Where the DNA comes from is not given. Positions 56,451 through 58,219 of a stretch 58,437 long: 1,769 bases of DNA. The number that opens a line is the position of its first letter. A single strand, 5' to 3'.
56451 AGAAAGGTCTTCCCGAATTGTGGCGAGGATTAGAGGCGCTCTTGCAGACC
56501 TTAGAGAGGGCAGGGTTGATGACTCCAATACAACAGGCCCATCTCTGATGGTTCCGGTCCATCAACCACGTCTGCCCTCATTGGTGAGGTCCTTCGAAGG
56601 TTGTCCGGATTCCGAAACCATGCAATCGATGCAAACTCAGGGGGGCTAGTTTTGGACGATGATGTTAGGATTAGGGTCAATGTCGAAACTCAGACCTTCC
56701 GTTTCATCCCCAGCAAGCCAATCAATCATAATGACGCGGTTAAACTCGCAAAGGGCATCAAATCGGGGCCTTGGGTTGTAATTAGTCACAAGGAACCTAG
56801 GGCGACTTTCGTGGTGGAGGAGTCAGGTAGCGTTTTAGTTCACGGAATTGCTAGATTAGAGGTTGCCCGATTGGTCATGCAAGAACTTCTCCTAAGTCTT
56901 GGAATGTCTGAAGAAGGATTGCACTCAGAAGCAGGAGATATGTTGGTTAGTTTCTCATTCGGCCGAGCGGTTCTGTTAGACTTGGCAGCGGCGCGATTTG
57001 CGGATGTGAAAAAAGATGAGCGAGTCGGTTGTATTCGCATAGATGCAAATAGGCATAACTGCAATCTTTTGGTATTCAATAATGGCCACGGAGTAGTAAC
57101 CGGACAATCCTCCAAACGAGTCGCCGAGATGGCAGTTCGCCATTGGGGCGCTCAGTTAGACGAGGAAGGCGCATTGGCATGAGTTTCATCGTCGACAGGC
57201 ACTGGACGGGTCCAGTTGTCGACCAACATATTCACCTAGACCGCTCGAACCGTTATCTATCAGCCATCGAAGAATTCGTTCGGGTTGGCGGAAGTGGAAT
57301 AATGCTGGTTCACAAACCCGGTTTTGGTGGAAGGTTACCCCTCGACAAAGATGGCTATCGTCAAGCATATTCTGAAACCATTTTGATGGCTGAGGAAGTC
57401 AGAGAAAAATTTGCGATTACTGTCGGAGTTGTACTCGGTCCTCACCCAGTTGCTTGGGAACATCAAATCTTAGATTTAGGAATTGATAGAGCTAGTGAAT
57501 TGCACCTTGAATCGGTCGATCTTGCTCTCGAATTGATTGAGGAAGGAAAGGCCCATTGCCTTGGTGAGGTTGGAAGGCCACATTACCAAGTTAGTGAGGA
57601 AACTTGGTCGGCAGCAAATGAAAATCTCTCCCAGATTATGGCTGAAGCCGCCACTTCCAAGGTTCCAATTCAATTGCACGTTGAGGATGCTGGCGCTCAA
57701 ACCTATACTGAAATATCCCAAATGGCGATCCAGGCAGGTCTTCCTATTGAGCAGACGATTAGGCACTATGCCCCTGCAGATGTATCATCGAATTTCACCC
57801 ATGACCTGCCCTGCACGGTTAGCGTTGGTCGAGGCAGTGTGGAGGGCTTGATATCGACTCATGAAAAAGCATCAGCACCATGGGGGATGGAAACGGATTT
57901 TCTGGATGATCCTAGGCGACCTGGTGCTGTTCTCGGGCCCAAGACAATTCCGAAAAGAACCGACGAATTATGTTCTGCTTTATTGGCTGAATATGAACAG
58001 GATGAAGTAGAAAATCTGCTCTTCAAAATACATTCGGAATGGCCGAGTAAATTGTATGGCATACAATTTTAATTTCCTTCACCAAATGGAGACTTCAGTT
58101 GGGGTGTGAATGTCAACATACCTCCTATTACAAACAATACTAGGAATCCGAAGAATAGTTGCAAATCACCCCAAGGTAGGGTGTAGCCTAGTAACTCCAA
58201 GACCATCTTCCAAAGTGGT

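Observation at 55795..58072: Cryptic TBP-fold protein in a tight operon with an unknown gene and TatD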

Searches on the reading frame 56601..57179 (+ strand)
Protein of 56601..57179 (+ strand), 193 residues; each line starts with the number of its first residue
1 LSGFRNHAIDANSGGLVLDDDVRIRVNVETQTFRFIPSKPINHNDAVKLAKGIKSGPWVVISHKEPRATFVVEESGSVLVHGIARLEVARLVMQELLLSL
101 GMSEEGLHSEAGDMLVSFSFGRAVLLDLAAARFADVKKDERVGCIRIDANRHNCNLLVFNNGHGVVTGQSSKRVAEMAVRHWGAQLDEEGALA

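Call 4: search_protein_families(library=pfam, proteins=[window:56601-57179:+], max_evalue=1)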
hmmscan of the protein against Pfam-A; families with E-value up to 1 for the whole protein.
window:56601-57179:+ (193 aa): 1 family
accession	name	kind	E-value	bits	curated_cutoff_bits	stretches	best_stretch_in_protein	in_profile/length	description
PF00352.27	TBP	-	4.2e-07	30.2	22.9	1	115-183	8-79/85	Transcription factor TFIID (or TATA-binding protein, TBP)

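Call 10: find_homologous_proteins(query=window:56652-57179:+, max_evalue=0.01)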
Query window:56652-57179:+ (176 aa): 62 proteins with E <= 0.01 among 478 candidates.
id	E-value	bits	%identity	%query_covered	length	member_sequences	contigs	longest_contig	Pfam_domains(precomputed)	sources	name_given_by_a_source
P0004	4.3e-103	360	94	100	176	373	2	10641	PF00352.28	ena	-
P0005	2.2e-99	348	90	100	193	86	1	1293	PF00352.28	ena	-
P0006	4.7e-99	347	90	100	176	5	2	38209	PF00352.28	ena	-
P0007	5.2e-96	337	86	100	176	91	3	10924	PF00352.28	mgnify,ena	mgnify:FL=1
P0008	1.9e-89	316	81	100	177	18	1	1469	PF00352.28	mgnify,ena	mgnify:CR=1 FL=1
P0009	5.2e-89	314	82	100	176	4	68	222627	PF00352.28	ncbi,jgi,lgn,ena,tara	jgi:TATA-box binding protein (TBP) (component of TFIID and TFIIIB)|tara:strand:- start:7681 stop:821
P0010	1.1e-86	307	80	100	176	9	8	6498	PF00352.28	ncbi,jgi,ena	-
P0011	2.3e-86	306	80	100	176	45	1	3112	PF00352.28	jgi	jgi:TATA-box binding protein (TBP) (component of TFIID and TFIIIB)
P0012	2.5e-71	257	71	97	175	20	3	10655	PF00352.28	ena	-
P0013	2.7e-71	257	67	100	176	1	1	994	PF00352.28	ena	-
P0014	3.7e-71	256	66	100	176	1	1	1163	PF00352.28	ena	-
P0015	5.0e-71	256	66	100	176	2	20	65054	PF00352.28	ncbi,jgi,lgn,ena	jgi:TATA-box binding protein (TBP) (component of TFIID and TFIIIB)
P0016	5.5e-71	256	88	78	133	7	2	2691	-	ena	-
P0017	7.3e-71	255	68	97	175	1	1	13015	PF00352.28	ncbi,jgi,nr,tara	ncbi:MAG: hypothetical protein QF354_04210 [Candidatus Thalassarchaeum sp.]|nr:hypothetical protein 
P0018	9.5e-71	255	66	100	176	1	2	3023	PF00352.28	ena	-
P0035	1.7e-65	238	65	97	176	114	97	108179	-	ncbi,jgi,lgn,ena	-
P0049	2.6e-56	208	55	98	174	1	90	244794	PF00352.28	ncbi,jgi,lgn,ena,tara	tara:strand:- start:246 stop:770 length:525 start_codon:yes stop_codon:yes gene_type:complete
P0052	1.6e-51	192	51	97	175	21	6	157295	PF00352.28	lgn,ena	-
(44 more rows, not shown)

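Call 12: find_encoding_contigs(protein=P0049, flank=6000, max_places=3)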
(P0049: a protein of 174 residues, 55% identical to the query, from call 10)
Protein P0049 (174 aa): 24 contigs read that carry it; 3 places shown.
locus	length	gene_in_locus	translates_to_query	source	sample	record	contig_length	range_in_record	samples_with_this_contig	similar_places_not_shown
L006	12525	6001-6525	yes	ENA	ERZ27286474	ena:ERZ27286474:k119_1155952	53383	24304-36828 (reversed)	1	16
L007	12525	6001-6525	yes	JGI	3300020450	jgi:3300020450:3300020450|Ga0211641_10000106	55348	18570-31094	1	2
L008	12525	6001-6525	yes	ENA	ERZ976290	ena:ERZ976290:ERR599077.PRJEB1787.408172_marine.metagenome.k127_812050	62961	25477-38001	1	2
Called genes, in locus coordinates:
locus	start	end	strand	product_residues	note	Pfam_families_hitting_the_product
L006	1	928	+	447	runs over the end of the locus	PF00289:Biotin_carb_N, PF02222:ATP-grasp (weak), PF02786:CPSase_L_D2, PF07478:Dala_Dala_lig_C, PF02785:Biotin_carb_C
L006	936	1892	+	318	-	PF00294:PfkB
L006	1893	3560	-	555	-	-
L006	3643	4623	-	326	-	PF03144:GTP_EFTU_D2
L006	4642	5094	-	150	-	PF03061:4HBT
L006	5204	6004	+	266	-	-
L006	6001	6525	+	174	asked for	PF00352:TBP (faint)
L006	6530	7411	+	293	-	PF01026:TatD_DNase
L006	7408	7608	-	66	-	-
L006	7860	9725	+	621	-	PF00664:ABC_membrane, PF00005:ABC_tran, PF02463:SMC_N (faint)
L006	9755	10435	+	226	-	-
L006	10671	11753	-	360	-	PF00535:Glycos_transf_2, PF13641:Glyco_tranf_2_3, PF13506:Glyco_transf_21 (weak), PF13632:Glyco_trans_2_3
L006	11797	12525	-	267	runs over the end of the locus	PF00705:PCNA_N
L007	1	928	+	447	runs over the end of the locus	PF00289:Biotin_carb_N, PF02222:ATP-grasp (weak), PF02786:CPSase_L_D2, PF07478:Dala_Dala_lig_C, PF02785:Biotin_carb_C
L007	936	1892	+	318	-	PF00294:PfkB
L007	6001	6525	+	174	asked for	PF00352:TBP (faint)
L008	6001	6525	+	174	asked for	PF00352:TBP (faint)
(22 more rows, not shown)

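Call 13: find_encoding_contigs(protein=P0052, flank=6000, max_places=3)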
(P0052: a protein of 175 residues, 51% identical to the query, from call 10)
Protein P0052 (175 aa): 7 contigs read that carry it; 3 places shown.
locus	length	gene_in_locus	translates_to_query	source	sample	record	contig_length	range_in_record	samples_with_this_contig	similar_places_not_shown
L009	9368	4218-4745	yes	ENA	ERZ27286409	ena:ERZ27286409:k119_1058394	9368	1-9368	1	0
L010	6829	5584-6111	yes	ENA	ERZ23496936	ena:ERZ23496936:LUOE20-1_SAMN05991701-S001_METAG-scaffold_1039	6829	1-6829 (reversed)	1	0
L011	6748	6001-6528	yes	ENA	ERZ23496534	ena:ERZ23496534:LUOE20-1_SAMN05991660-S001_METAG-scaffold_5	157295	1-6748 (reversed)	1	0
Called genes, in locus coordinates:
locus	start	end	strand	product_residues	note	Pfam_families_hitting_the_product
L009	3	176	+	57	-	?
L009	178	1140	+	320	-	PF00294:PfkB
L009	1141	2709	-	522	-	-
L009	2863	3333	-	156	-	PF03061:4HBT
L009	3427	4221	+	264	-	-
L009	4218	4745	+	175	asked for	PF00352:TBP (faint)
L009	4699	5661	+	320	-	PF01026:TatD_DNase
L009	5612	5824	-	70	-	-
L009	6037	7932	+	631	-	PF00664:ABC_membrane, PF00005:ABC_tran, PF02463:SMC_N (weak)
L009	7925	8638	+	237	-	-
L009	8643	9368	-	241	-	?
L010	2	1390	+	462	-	?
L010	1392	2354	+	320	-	PF00294:PfkB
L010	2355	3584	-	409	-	-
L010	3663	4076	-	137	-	-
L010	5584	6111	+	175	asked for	PF00352:TBP (faint)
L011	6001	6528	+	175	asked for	PF00352:TBP (faint)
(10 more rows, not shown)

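Call 14: find_encoding_contigs(protein=P0035, flank=6000, max_places=3)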
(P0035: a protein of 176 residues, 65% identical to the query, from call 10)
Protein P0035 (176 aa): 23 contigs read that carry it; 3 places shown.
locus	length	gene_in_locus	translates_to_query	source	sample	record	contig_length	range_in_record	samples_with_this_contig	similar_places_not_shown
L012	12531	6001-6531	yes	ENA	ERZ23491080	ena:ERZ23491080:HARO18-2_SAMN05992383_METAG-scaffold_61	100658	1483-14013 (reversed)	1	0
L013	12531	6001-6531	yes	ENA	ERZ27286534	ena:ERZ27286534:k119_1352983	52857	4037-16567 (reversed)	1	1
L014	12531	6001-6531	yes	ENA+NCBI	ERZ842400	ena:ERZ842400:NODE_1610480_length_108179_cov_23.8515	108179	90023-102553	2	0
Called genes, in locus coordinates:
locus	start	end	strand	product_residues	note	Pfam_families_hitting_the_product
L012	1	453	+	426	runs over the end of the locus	PF00667:FAD_binding_1, PF00175:NAD_binding_1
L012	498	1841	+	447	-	PF00289:Biotin_carb_N, PF02222:ATP-grasp, PF02786:CPSase_L_D2, PF07478:Dala_Dala_lig_C, PF02785:Biotin_carb_C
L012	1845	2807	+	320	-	PF00294:PfkB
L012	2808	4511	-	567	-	-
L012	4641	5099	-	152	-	PF03061:4HBT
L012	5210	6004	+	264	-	-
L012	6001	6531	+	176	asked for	-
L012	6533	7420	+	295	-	PF01026:TatD_DNase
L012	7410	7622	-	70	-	-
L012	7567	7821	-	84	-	-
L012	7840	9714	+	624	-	PF00664:ABC_membrane, PF00005:ABC_tran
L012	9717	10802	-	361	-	PF00535:Glycos_transf_2, PF13641:Glyco_tranf_2_3, PF13506:Glyco_transf_21 (weak)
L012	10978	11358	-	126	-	PF01096:Zn_ribbon_TFIIS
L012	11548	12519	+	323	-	PF01798:Nop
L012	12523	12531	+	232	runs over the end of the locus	PF01269:Fibrillarin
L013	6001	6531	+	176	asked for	-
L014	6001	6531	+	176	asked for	-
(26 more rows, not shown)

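Call 29: search_protein_representatives(alignment_id=A1)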
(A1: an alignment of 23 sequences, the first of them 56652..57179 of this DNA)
Query: 23 sequences, 176 profile positions. Proteins with E-value up to 0.001 (for the whole library): 70; up to 1e-10: 44; up to 1e-30: 9. The best 70 are listed.
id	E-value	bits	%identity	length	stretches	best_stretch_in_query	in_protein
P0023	1.5e-92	324.2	-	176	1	1-176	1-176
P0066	1.1e-54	200.8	-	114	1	63-176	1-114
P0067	2.1e-47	177.1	-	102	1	2-103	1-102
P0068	2.8e-46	173.5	-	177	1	5-176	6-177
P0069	2.9e-40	153.9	-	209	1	4-173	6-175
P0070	4.1e-36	140.3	-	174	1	6-171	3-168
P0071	2.7e-34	134.4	-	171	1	9-175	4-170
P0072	1.3e-33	132.2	-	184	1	7-175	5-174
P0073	7.8e-31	123.2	-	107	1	97-176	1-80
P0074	2.6e-29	118.2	-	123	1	6-80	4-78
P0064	3.7e-29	117.7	-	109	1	2-70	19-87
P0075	8.7e-29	116.5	-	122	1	1-71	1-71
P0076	2.4e-27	111.8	-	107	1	7-106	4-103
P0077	2.2e-26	108.7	-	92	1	32-96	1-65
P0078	6.8e-22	94.0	-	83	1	2-61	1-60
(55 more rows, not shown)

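Call 31: predict_structure(alignment_id=A1)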
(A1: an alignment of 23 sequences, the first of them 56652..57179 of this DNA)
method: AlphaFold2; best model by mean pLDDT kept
length: 176 residues; sequences in the alignment: 23
mean_pLDDT: 93.7   pTM: 0.76
mean pLDDT of the five models: 93.7, 92.0, 91.2, 90.8, 90.0
residues with pLDDT >= 90: 166; 70-90: 5; 50-70: 2; < 50: 3
segments of 3 or more residues with pLDDT < 50: 1-3
pLDDT, mean of each block of 10 residues (from residue 1): 68 95 96 94 94 96 94 96 94 94 96 96 95 97 97 95 97 94
secondary structure, 60 per line:
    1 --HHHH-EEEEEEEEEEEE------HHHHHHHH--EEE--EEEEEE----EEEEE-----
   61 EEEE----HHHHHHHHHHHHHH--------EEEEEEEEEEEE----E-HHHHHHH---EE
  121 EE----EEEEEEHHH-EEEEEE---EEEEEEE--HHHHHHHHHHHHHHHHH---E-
elements in order: H3-6 E8-19 H26-33 E36-38 E41-46 E51-55 E61-64 H69-82 E91-102 H109-115 E119-122 E127-132 E137-142 E146-152 H155-171

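Call 34: fold_search(model_id=the predicted structure, library=pdb)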
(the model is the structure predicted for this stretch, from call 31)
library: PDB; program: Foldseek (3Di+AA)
matches with E <= 10: 1255; with E <= 0.001: 49
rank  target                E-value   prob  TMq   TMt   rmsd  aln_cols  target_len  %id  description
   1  1mp9_A                3.3e-13  1.00  0.84  0.77   2.4       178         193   17  TBP from a mesothermophilic archaeon, Sulfolobus acidocaldarius (released 2003-11-04)
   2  1mp9_B                3.7e-13  1.00  0.84  0.79   2.4       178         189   17  TBP from a mesothermophilic archaeon, Sulfolobus acidocaldarius (released 2003-11-04)
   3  1pcz_A                8.7e-12  1.00  0.87  0.84   2.4       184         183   18  STRUCTURE OF TATA-BINDING PROTEIN (released 1997-01-11)
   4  1ais_A                2.5e-11  1.00  0.87  0.85   2.3       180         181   18  TATA-BINDING PROTEIN/TRANSCRIPTION FACTOR (II)B/TATA-BOX COMPLEX FROM PYROCOCCUS WOESEI (released 1997-07-07)
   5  2z8u_B                4.8e-11  1.00  0.83  0.83   2.3       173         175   18  Methanococcus jannaschii TBP (released 2008-08-26)
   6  2z8u_A                1.2e-10  1.00  0.79  0.82   3.3       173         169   16  Methanococcus jannaschii TBP (released 2008-08-26)
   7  1cdw_A                1.3e-10  1.00  0.80  0.79   3.1       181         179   15  HUMAN TBP CORE DOMAIN COMPLEXED WITH DNA (released 1996-12-23)
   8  2z8u_P                1.7e-10  1.00  0.83  0.84   2.2       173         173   17  Methanococcus jannaschii TBP (released 2008-08-26)
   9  1qna_A                2.3e-10  1.00  0.79  0.76   3.1       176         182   14  Crystal structure of the T(-30) Adenovirus major late promoter TATA box variant bound to wild-type TBP (Arabidopsis th (released 2000-02-07)
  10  1qn7_A                2.6e-10  1.00  0.78  0.74   3.1       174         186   13  Crystal structure of the T(-27) Adenovirus major late promoter TATA box variant bound to wild-type TBP (Arabidopsis th (released 2000-02-07)
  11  1qn5_B                3.3e-10  1.00  0.80  0.76   3.6       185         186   14  Crystal structure of the G(-26) Adenovirus major late promoter TATA box variant bound to wild-type TBP (Arabidopsis th (released 2000-02-07)
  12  1vok_B                3.7e-10  1.00  0.74  0.70   3.3       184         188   14  ARABIDOPSIS THALIANA TBP (DIMER) (released 1996-11-08)
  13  7egb_P                4.0e-10  1.00  0.79  0.78   2.9       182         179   15  TFIID-based holo PIC on SCP promoter (released 2021-05-05)
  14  3eik_B                4.2e-10  1.00  0.79  0.78   2.8       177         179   15  double stranded DNA binding protein (released 2009-09-22)
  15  3oc3_C                4.5e-10  1.00  0.78  0.77   3.0       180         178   16  Crystal structure of the Mot1 N-terminal domain in complex with TBP (released 2011-07-13)
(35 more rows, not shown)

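Call 41: search_solved_structures(query=A1, max_evalue=1, show_alignments=5)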
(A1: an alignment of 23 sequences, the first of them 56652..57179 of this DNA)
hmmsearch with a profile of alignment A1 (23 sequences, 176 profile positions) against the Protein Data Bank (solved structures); distinct sequences matched with E-value up to 1: 18.
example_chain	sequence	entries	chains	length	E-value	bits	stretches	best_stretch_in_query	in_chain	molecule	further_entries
1pcz_A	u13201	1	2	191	0.00024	23.8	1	44-175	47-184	TATA-BINDING PROTEIN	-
1ais_A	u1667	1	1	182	0.0011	21.6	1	44-170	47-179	PROTEIN (TATA-BINDING PROTEIN)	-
1d3u_A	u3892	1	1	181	0.0012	21.6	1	44-170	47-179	TATA-BINDING PROTEIN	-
2z8u_A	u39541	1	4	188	0.002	20.8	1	95-173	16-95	TATA-box-binding protein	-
1tgh_A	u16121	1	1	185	0.08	15.6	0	42-98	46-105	PROTEIN (TATA BINDING PROTEIN (TBP))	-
1jfi_C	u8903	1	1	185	0.087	15.5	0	42-98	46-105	TATA-BOX-BINDING PROTEIN (TBP)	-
1c9b_B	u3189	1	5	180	0.096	15.3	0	42-98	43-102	TATA BOX BINDING PROTEIN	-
4roc_B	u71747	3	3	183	0.099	15.3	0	42-98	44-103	TATA-box-binding protein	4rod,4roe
9fso_R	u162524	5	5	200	0.11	15.1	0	42-98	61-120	TATA-box-binding protein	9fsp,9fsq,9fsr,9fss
1cdw_A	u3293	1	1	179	0.11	15.1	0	42-99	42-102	PROTEIN (TATA BINDING PROTEIN (TBP))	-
5n9g_B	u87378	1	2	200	0.13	14.9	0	42-98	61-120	TATA-box-binding protein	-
4wzs_D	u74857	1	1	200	0.3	13.7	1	117-171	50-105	ECU04_1440 protein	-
3eik_A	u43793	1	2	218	0.36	13.5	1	118-171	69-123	TATA-box-binding protein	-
3oc3_C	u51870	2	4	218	0.36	13.5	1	118-171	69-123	TRANSCRIPTION INITIATION FACTOR TFIID (TFIID-1)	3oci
1vtl_E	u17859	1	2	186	0.78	12.4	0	123-171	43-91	TATA BINDING PROTEIN (TBP)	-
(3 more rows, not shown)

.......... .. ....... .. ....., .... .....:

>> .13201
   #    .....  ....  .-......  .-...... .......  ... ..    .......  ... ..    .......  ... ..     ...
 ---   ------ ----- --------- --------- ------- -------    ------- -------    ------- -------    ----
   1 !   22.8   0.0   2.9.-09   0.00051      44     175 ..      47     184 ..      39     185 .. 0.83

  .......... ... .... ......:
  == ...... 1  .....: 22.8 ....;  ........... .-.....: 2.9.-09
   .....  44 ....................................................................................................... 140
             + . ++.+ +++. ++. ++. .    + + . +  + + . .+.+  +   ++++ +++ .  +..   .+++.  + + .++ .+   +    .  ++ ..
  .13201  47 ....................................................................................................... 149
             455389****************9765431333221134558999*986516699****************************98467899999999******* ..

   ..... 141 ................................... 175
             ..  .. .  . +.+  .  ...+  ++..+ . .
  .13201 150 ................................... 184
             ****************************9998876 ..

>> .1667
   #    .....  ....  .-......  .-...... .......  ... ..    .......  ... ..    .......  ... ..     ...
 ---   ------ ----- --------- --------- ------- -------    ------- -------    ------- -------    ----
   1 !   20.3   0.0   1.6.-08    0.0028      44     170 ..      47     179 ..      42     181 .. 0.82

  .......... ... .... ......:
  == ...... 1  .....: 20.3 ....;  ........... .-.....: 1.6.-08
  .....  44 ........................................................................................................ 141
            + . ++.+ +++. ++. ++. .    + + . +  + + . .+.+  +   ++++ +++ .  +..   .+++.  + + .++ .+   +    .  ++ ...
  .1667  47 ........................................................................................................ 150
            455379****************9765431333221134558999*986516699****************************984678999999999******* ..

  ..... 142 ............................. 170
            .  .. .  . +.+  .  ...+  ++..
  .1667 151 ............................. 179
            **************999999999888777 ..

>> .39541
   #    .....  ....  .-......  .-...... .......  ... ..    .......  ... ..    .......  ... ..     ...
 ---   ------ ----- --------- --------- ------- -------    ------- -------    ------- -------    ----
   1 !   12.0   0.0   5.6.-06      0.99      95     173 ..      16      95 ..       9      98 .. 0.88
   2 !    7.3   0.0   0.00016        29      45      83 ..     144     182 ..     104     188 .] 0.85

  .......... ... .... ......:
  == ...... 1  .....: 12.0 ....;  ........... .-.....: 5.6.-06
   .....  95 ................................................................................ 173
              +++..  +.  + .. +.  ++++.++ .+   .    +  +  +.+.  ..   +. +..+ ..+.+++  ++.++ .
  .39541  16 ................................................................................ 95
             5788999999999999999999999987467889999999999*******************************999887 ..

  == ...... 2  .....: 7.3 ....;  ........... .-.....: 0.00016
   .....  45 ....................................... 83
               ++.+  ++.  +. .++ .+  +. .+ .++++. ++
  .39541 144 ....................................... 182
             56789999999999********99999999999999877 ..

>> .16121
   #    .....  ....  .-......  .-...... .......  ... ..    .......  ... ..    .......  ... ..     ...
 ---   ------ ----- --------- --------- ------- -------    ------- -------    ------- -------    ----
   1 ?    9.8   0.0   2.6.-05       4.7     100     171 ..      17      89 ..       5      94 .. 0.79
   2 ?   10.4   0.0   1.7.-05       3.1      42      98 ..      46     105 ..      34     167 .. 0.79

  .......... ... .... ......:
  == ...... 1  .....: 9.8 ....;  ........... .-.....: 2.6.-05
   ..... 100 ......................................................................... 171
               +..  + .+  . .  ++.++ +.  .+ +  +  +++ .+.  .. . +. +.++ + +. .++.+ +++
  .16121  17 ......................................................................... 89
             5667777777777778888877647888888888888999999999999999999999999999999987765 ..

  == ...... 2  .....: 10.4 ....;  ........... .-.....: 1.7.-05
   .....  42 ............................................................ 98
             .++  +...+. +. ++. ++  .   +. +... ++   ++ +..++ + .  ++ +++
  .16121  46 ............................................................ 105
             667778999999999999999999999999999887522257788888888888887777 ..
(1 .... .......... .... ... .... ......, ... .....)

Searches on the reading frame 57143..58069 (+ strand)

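Call 4: search_protein_families(library=pfam, proteins=[window:57143-58069:+], max_evalue=1)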
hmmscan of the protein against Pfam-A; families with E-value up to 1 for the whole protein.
window:57143-58069:+ (309 aa): 1 family
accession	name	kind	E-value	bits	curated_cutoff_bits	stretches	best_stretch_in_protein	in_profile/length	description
PF01026.27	TatD_DNase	-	1e-19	71.4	27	1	26-291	1-242/253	TatD related DNase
